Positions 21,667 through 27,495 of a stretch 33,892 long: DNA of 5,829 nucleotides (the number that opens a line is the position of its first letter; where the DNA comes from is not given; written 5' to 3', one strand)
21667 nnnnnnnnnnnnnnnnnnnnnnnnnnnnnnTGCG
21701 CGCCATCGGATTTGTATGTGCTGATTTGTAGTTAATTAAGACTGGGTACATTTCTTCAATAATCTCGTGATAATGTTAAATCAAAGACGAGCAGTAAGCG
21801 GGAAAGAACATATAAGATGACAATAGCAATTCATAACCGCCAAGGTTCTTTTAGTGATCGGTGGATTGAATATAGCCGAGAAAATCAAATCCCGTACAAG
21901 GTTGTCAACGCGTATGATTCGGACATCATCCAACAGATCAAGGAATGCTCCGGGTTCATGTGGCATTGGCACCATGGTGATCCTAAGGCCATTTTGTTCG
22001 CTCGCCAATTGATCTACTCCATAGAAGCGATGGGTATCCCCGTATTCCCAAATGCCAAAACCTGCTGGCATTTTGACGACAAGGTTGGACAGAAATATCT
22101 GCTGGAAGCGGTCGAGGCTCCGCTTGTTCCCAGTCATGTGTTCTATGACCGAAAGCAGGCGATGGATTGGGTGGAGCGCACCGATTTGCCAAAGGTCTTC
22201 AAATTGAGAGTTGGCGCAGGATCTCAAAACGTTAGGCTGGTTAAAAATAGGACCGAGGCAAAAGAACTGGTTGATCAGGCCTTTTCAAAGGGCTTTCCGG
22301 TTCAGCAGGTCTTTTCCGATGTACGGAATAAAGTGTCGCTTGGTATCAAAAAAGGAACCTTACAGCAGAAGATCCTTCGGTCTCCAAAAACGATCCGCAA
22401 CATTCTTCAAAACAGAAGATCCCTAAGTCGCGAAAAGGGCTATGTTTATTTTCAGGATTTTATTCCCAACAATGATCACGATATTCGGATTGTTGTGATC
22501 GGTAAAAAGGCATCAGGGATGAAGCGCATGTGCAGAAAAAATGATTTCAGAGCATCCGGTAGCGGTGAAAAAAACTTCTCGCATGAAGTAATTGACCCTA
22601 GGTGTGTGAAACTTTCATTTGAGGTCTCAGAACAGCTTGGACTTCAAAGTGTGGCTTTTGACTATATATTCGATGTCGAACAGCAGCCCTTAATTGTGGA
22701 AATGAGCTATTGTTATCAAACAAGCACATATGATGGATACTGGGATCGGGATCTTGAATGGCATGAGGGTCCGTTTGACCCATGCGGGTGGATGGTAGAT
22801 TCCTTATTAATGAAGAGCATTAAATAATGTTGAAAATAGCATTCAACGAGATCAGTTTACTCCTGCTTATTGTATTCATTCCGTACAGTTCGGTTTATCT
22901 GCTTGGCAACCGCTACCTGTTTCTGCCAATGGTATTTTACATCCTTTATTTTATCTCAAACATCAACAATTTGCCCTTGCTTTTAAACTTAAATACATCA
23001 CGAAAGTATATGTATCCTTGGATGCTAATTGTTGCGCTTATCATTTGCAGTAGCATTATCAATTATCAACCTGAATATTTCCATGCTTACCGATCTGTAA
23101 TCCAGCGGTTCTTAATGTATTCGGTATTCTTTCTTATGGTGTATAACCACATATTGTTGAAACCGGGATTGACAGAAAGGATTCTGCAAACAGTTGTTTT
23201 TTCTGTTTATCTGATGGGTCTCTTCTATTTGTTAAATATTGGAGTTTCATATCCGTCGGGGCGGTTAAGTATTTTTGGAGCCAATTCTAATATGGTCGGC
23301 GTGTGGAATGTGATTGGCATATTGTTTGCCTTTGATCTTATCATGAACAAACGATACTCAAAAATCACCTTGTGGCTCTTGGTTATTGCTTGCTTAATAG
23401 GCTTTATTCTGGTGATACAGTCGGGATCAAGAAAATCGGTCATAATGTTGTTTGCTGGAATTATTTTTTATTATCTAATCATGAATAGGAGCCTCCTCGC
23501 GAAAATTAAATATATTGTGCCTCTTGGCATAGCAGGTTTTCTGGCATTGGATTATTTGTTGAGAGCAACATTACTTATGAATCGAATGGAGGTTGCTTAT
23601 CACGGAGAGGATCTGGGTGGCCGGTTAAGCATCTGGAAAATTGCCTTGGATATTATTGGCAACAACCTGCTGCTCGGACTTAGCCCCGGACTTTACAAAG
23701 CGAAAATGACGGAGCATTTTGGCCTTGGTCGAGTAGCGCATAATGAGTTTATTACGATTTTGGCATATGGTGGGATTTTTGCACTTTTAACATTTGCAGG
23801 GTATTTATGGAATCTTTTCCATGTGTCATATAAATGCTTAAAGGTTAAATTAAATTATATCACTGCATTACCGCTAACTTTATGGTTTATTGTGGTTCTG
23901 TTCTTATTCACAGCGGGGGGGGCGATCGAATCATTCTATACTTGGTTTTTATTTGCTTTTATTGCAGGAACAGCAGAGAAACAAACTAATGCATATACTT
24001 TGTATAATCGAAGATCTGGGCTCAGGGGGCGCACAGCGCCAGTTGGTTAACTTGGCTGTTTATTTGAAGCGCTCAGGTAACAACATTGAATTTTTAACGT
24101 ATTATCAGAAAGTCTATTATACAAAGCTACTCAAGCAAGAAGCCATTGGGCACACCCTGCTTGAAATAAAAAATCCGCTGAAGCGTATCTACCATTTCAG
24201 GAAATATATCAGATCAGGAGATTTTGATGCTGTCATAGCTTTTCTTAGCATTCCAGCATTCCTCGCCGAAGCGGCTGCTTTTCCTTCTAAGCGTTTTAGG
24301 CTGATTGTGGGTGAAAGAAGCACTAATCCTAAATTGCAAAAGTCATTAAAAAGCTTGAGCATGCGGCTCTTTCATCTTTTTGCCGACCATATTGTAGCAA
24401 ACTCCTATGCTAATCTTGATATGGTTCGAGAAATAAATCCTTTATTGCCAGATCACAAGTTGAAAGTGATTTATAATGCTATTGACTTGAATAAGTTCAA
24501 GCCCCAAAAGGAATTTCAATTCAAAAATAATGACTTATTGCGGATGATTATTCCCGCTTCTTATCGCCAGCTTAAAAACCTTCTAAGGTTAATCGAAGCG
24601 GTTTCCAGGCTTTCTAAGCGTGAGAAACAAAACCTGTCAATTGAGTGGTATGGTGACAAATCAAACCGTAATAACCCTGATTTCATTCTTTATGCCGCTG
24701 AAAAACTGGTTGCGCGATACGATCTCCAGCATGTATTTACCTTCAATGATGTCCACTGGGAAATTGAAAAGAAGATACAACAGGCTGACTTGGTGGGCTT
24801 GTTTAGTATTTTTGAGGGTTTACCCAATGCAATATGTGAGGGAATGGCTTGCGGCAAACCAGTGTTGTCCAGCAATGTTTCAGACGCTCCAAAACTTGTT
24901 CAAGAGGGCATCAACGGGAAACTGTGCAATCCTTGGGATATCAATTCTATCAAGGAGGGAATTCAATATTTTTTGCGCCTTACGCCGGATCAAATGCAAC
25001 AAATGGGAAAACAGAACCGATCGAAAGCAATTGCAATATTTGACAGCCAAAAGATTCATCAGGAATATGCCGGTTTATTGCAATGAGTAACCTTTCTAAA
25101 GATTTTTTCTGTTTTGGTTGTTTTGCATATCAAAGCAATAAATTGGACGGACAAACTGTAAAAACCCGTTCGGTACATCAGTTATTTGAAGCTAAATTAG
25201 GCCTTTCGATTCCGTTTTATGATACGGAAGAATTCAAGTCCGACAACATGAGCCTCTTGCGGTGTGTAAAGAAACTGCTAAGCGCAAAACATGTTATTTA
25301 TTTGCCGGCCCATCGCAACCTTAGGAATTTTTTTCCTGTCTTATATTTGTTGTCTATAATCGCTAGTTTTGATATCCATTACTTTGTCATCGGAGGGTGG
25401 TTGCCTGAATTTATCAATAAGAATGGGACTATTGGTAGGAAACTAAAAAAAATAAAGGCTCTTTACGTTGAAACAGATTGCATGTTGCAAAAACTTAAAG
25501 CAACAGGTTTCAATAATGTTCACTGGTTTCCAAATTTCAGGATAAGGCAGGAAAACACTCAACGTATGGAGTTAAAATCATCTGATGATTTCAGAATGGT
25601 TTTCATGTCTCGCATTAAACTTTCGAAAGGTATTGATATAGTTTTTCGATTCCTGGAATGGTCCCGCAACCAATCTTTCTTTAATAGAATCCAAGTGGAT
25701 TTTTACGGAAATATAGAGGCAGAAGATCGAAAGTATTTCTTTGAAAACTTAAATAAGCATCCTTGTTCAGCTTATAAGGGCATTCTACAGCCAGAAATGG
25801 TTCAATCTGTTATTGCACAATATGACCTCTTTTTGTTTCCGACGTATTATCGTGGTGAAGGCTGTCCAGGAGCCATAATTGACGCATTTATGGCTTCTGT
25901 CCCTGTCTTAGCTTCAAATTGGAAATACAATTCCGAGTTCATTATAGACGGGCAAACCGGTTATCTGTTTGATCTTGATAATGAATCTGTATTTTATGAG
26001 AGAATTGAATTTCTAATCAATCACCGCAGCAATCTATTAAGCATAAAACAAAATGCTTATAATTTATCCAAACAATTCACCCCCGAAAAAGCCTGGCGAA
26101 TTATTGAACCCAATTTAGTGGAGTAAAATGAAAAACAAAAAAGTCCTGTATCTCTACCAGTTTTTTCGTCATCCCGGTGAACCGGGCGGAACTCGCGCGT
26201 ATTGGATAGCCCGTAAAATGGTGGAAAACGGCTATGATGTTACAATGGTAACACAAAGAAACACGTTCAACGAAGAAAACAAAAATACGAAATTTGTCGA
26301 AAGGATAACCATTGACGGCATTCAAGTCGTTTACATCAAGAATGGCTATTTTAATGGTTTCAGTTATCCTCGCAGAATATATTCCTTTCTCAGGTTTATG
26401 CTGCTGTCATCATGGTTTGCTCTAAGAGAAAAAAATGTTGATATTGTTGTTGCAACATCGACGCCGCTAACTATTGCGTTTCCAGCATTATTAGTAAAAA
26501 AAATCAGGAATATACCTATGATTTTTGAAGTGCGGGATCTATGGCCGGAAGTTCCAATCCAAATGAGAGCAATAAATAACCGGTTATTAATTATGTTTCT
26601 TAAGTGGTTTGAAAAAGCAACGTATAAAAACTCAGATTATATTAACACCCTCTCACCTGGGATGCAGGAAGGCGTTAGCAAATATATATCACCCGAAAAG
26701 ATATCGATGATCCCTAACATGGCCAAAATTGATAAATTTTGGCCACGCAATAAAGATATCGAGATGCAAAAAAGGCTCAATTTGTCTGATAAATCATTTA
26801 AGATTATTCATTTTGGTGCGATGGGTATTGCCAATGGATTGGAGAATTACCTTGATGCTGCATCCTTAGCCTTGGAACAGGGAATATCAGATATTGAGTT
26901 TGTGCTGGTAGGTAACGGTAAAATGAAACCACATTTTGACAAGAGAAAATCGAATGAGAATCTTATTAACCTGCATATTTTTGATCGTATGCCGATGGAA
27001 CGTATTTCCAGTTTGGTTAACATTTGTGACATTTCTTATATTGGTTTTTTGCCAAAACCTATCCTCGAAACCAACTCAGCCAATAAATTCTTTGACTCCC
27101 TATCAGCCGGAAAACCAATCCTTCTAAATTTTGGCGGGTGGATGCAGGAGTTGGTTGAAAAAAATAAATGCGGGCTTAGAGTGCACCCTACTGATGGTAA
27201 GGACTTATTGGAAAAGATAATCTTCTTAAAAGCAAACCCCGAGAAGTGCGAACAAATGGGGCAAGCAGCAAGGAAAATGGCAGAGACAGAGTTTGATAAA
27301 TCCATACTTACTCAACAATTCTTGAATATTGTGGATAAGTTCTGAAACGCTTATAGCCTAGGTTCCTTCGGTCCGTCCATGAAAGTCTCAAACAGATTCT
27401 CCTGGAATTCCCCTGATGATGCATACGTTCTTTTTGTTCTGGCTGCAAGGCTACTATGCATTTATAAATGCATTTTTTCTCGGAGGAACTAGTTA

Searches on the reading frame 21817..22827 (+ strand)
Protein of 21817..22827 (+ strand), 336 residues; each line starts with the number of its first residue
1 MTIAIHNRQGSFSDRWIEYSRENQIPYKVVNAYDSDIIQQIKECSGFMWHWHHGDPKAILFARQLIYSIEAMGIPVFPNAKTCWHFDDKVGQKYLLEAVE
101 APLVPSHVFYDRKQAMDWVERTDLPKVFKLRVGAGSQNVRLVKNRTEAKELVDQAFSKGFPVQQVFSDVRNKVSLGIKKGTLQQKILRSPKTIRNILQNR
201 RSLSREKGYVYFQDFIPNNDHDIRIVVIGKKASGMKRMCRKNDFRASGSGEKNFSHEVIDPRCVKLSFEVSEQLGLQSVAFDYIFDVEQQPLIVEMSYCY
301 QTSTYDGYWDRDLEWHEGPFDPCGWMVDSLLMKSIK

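Call 5: search_protein_families(library=pfam, proteins=[window:21817-22827:+], max_evalue=0.01)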
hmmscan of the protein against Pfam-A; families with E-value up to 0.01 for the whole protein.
window:21817-22827:+ (336 aa): 2 families
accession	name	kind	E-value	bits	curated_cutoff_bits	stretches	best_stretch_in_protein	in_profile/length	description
PF08443.16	RimK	-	3e-09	37.2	21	1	133-305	15-172/188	RimK-like ATP-grasp domain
PF02786.22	CPSase_L_D2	-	0.0035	17.3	19.8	1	88-166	1-84/211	Carbamoyl-phosphate synthase L chain, ATP binding domain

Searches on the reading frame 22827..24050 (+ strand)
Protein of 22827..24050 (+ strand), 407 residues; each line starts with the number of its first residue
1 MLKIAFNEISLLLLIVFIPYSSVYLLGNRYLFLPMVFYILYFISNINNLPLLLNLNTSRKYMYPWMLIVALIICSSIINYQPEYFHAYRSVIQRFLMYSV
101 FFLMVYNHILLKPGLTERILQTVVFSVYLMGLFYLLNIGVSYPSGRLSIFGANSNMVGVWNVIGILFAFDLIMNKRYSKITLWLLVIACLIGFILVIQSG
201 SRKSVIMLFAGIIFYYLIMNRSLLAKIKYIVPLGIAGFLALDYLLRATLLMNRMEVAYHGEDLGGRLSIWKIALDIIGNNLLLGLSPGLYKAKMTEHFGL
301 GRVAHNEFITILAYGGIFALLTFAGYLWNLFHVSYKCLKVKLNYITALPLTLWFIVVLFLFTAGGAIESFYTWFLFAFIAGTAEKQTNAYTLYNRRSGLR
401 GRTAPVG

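Call 6: search_protein_families(library=pfam, proteins=[window:22827-24050:+], max_evalue=0.01)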
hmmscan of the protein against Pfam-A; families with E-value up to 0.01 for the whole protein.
window:22827-24050:+ (407 aa): 1 family
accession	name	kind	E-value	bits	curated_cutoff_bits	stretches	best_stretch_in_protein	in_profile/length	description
PF04932.20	Wzy_C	-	1.8e-11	44.5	31.7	1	188-323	2-148/149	O-Antigen ligase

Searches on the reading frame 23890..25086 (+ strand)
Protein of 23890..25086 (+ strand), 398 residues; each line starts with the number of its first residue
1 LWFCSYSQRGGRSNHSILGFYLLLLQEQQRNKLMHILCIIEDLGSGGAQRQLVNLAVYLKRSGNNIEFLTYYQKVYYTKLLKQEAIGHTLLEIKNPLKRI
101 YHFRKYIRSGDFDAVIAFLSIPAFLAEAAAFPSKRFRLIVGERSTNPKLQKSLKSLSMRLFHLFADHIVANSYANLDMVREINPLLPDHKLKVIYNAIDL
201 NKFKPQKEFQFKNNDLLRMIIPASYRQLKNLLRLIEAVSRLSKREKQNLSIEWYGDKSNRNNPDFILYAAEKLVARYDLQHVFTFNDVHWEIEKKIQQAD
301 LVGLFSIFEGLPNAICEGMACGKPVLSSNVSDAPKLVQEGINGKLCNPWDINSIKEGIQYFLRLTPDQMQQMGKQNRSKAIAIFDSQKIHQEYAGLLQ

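Call 6: search_protein_families(library=pfam, proteins=[window:23890-25086:+], max_evalue=0.01)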
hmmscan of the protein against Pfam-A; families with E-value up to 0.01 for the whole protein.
window:23890-25086:+ (398 aa): 5 families
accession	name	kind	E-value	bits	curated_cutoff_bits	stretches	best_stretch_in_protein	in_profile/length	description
PF00534.26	Glycos_transf_1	-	8.6e-20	71.4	26.4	1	208-378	7-171/172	Glycosyl transferases group 1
PF13692.12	Glyco_trans_1_4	-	1.5e-17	64.6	27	1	226-362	12-140/142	Glycosyl transferases group 1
PF13439.12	Glyco_transf_4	-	3.2e-13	50.5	28.5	1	46-201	2-169/170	Glycosyltransferase Family 4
PF13579.12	Glyco_trans_4_4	-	0.0011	19.8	29.7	1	46-196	1-157/158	Glycosyl transferase 4-like domain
PF13524.12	Glyco_trans_1_2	-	0.0057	17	25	0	315-387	67-136/144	Glycosyl transferase-like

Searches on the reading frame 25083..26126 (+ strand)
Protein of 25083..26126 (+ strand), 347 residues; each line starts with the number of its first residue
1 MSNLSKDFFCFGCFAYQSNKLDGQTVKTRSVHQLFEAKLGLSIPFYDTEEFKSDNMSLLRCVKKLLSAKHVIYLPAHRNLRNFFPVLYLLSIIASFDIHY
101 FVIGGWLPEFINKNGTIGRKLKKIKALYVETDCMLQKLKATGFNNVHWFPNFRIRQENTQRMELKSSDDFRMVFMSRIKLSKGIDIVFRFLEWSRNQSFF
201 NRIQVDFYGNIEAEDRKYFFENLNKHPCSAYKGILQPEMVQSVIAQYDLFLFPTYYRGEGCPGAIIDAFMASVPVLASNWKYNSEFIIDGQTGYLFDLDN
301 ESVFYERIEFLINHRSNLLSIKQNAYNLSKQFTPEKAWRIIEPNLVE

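Call 6: search_protein_families(library=pfam, proteins=[window:25083-26126:+], max_evalue=0.01)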
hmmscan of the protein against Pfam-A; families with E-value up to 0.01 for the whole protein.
window:25083-26126:+ (347 aa): 2 families
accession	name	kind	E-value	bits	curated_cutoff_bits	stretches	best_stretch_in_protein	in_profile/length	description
PF00534.26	Glycos_transf_1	-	4.8e-15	56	26.4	1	158-327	4-171/172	Glycosyl transferases group 1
PF13692.12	Glyco_trans_1_4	-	8.8e-13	49.2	27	1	171-313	3-141/142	Glycosyl transferases group 1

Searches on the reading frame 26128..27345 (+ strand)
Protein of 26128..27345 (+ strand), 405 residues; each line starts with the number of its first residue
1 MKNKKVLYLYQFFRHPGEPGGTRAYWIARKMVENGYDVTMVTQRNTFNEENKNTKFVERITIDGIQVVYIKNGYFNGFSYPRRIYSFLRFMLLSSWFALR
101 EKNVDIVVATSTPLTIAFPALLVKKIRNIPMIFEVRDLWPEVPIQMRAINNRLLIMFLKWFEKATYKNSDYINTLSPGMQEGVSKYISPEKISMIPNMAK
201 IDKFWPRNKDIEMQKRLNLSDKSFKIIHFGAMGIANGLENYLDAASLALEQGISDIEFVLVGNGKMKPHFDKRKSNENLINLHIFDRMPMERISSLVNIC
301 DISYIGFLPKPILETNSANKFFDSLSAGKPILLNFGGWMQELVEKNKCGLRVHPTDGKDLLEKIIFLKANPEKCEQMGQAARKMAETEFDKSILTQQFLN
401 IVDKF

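Call 6: search_protein_families(library=pfam, proteins=[window:26128-27345:+], max_evalue=0.01)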
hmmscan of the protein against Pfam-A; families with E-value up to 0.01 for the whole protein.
window:26128-27345:+ (405 aa): 5 families
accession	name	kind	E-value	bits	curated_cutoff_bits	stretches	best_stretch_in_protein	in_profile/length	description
PF00534.26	Glycos_transf_1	-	3.1e-15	56.5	26.4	1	212-384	4-172/172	Glycosyl transferases group 1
PF13579.12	Glyco_trans_4_4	-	1.8e-14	54.8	29.7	1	21-197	4-157/158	Glycosyl transferase 4-like domain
PF13439.12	Glyco_transf_4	-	2.2e-13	51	28.5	1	22-198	6-165/170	Glycosyltransferase Family 4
PF13692.12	Glyco_trans_1_4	-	4.9e-08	33.8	27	1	225-367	3-139/142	Glycosyl transferases group 1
PF13524.12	Glyco_trans_1_2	-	0.00033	21.1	25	1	255-390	14-134/144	Glycosyl transferase-like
